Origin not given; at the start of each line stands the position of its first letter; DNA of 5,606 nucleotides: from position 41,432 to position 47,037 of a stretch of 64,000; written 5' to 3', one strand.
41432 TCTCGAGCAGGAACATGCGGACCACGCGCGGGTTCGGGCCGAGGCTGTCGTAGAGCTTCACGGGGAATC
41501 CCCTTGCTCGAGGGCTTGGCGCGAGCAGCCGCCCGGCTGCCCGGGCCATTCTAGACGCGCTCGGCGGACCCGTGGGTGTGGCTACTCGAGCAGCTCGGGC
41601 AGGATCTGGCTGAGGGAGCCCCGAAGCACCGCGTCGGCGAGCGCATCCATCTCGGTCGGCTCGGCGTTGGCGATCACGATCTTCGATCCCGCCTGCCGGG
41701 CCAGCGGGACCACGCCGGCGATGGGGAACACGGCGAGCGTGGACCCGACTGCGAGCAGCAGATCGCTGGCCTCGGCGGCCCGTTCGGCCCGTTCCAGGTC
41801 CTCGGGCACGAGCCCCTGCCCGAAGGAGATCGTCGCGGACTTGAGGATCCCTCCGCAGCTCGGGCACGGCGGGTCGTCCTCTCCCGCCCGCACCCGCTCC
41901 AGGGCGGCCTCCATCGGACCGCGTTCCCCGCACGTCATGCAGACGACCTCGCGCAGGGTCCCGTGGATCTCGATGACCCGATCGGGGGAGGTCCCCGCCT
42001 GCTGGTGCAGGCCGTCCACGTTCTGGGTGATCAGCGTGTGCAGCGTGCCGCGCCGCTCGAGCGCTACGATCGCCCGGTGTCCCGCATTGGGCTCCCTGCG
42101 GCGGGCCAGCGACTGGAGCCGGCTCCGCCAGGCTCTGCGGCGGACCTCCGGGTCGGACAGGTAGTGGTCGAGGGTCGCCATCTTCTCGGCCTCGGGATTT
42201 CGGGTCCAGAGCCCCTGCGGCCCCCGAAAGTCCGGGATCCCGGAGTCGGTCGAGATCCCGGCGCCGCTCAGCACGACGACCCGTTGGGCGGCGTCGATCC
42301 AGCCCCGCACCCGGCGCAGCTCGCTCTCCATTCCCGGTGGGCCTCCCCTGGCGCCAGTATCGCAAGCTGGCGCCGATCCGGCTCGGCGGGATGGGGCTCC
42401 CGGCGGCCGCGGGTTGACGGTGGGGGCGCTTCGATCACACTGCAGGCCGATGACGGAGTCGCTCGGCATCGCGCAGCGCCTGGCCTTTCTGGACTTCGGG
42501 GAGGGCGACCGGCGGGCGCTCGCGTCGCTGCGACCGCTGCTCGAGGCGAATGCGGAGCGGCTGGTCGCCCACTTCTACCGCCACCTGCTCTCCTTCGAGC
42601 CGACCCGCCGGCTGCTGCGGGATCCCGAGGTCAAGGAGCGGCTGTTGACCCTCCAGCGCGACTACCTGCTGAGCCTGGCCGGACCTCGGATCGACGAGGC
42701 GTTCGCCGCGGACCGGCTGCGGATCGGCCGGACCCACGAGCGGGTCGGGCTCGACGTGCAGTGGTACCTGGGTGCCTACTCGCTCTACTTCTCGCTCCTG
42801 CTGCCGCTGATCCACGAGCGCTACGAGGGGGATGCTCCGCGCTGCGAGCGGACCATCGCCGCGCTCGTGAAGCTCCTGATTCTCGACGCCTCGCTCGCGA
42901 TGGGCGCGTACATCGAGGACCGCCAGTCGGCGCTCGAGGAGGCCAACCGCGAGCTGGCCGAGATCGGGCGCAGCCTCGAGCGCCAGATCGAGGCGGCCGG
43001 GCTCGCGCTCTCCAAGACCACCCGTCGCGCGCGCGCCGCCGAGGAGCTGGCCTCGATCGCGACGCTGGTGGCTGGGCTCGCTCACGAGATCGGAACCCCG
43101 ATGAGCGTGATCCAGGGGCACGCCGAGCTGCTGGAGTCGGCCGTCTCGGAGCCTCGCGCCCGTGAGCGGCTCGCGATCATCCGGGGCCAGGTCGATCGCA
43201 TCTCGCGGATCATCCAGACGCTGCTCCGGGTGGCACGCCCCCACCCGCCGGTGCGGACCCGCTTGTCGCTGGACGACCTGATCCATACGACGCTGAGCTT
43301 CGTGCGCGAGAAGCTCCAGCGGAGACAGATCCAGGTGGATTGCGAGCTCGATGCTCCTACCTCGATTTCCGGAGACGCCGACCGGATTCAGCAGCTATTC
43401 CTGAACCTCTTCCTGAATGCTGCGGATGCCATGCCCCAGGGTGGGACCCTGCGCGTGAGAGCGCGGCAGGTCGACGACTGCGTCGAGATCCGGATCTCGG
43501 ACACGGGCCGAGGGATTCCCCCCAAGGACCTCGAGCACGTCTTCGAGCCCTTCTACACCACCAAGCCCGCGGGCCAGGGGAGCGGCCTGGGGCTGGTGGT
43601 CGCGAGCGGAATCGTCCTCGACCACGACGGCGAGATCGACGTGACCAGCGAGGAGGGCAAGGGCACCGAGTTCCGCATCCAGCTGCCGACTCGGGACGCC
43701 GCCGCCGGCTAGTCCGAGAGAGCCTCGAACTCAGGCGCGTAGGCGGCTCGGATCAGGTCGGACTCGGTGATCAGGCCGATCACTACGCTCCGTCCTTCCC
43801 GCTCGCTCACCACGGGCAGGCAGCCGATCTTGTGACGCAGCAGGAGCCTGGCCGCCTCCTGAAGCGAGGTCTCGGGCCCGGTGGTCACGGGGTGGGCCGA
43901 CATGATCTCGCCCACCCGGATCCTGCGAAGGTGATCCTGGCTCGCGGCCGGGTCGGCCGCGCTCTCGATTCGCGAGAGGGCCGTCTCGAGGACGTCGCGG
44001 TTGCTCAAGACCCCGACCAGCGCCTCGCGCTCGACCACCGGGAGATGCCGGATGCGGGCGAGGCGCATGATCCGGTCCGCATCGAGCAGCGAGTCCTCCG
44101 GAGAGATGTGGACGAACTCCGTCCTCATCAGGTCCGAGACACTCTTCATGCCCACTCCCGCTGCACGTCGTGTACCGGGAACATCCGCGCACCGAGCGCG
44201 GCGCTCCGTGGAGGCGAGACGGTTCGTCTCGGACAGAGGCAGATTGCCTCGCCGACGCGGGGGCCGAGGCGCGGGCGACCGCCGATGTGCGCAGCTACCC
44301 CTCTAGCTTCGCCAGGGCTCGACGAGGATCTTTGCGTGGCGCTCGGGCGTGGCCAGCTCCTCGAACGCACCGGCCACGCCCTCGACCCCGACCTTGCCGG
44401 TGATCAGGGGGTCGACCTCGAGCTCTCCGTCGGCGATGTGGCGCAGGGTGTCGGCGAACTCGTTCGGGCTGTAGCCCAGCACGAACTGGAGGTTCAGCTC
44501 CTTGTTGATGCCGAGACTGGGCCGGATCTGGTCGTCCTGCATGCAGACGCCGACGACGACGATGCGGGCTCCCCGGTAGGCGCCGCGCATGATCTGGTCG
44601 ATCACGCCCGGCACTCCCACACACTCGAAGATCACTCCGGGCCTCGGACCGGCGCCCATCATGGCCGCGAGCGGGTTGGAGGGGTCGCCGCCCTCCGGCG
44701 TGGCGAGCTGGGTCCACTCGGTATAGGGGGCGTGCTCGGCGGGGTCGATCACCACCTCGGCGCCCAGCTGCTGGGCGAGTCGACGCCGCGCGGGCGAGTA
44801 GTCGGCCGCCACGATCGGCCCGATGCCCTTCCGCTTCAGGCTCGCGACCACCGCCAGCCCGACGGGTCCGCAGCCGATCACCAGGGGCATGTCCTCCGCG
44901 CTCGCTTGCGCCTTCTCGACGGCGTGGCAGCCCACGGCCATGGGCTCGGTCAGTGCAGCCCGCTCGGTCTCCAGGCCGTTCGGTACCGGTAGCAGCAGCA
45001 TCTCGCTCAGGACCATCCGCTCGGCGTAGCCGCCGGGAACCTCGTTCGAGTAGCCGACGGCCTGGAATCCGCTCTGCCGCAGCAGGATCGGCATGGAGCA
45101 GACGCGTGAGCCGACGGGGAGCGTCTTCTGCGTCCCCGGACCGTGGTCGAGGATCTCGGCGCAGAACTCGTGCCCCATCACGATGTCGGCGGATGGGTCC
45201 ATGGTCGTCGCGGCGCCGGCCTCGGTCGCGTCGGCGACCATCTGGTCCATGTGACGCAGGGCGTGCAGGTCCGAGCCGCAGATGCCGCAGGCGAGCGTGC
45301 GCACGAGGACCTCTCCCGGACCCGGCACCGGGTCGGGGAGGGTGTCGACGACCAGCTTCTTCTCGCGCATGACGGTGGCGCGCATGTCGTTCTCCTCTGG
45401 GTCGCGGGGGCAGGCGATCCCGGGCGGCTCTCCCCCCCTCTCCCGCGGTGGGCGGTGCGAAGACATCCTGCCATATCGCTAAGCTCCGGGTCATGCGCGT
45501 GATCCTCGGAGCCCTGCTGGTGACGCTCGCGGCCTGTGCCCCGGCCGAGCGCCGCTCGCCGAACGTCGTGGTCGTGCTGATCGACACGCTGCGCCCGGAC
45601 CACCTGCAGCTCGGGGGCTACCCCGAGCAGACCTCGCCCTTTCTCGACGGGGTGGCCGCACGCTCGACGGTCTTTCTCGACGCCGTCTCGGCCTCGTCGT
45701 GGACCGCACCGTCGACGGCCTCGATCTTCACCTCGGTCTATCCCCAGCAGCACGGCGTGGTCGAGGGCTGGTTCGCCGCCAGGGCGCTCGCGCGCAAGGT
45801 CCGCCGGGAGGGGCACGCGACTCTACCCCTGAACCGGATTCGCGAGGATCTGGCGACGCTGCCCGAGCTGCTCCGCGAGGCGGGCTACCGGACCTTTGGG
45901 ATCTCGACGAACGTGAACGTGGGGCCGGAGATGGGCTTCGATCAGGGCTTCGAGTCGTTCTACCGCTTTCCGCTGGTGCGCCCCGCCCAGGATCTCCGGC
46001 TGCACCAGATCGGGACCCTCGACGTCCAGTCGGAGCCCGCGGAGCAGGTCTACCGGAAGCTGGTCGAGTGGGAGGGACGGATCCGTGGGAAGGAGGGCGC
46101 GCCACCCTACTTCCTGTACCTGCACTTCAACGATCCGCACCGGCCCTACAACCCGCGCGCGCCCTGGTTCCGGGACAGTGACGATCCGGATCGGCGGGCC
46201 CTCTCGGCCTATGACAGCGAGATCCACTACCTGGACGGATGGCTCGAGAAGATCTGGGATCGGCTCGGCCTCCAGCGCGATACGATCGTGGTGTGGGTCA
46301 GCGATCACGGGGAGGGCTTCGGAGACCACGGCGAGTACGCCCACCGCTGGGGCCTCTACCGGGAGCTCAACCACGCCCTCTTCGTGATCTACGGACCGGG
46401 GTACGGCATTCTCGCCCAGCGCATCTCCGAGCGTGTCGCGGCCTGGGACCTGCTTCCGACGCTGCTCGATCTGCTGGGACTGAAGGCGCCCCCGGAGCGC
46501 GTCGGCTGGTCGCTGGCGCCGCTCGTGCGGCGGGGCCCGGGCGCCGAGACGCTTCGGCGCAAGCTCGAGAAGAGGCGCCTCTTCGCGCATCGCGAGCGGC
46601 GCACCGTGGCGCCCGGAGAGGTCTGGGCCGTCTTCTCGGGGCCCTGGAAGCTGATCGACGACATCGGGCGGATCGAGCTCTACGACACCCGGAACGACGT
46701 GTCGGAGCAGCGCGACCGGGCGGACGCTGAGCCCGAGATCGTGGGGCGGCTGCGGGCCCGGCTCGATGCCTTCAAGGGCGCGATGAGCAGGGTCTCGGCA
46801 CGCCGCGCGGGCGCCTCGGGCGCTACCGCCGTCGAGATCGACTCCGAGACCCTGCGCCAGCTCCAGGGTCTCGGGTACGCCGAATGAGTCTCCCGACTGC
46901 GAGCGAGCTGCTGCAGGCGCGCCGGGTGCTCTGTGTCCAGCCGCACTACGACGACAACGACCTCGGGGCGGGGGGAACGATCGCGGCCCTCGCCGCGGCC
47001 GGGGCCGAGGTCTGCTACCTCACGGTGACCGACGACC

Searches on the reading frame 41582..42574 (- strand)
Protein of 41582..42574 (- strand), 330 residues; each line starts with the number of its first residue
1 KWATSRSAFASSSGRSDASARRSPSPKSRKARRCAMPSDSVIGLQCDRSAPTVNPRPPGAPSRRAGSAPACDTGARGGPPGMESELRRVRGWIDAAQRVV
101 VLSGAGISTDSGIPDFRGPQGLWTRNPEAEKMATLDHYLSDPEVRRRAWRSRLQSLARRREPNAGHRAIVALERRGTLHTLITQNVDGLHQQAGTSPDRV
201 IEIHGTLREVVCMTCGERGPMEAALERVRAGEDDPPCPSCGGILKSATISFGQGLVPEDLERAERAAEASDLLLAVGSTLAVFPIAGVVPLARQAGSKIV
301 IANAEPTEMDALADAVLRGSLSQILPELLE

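Call 18: search_protein_families(library=pfam, proteins=[window:41582-42574:-], max_evalue=0.0001)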
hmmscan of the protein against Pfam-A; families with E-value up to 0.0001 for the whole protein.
window:41582-42574:- (330 aa): 1 family
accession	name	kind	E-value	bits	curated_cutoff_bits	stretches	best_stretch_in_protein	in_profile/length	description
PF02146.23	SIR2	-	3.9e-42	144.7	24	1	104-284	1-180/180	Sir2 family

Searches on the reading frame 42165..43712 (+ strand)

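Call 19: search_protein_families(library=pfam, proteins=[window:42165-43712:+], max_evalue=0.0001)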
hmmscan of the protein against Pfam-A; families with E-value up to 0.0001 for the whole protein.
window:42165-43712:+ (515 aa): 4 families
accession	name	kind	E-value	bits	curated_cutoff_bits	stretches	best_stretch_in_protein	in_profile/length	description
PF11563.14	Protoglobin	-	3.2e-35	121.9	25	1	102-254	5-157/158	Protoglobin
PF02518.31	HATPase_c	-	4.8e-30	104.7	26.4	1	403-510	1-110/111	Histidine kinase-, DNA gyrase B-, and HSP90-like ATPase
PF00512.31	HisKA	-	4.6e-14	52.6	26.9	1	300-359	4-63/66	His Kinase A (phospho-acceptor) domain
PF10090.15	HPTransfase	-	5.6e-06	26.5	22.9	1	410-453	34-77/123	Histidine phosphotransferase C-terminal domain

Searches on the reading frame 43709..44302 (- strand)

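Call 19: search_protein_families(library=pfam, proteins=[window:43709-44302:-], max_evalue=0.0001)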
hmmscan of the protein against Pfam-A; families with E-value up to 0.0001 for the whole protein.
window:43709-44302:- (197 aa): 1 family
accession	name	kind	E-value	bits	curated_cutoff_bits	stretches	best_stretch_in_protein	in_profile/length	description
PF00571.33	CBS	-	1.4e-30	105.8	24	2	130-187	1-55/57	CBS domain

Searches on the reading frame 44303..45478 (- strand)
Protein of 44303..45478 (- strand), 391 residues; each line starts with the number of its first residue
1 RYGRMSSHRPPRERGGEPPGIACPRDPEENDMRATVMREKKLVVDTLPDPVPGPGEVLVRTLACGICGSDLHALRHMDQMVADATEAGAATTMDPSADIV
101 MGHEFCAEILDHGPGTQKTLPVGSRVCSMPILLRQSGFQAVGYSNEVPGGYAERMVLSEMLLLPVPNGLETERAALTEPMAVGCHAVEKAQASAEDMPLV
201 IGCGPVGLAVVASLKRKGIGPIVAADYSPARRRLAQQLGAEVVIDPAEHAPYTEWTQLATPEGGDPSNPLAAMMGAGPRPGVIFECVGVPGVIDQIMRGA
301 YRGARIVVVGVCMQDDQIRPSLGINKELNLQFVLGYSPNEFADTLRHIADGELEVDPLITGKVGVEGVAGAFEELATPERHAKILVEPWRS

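Call 19: search_protein_families(library=pfam, proteins=[window:44303-45478:-], max_evalue=0.0001)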
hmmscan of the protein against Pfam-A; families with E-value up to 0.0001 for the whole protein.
window:44303-45478:- (391 aa): 3 families
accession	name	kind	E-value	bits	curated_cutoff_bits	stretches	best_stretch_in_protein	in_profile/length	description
PF00107.32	ADH_zinc_N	-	9.8e-19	68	31.8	1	205-349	1-128/129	Zinc-binding dehydrogenase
PF08240.17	ADH_N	-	6.1e-15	55.8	23.5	1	53-166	1-103/104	Alcohol dehydrogenase GroES-like domain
PF16912.11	Glu_dehyd_C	-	6.6e-05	22.9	34.9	0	174-243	4-83/211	Glucose dehydrogenase C-terminus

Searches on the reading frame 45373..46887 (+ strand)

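Call 19: search_protein_families(library=pfam, proteins=[window:45373-46887:+], max_evalue=0.0001)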
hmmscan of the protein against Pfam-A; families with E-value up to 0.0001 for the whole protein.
window:45373-46887:+ (504 aa): 3 families
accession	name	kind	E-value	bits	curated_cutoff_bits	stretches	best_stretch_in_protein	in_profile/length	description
PF00884.28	Sulfatase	-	6e-41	141.1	25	1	63-369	1-300/301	Sulfatase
PF01663.27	Phosphodiest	-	1.3e-08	35.3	23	1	65-317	1-224/342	Type I phosphodiesterase / nucleotide pyrophosphatase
PF16347.10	SGSH_C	-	9.7e-06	26.2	29.3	1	317-463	1-147/154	N-sulphoglucosamine sulphohydrolase, C-terminal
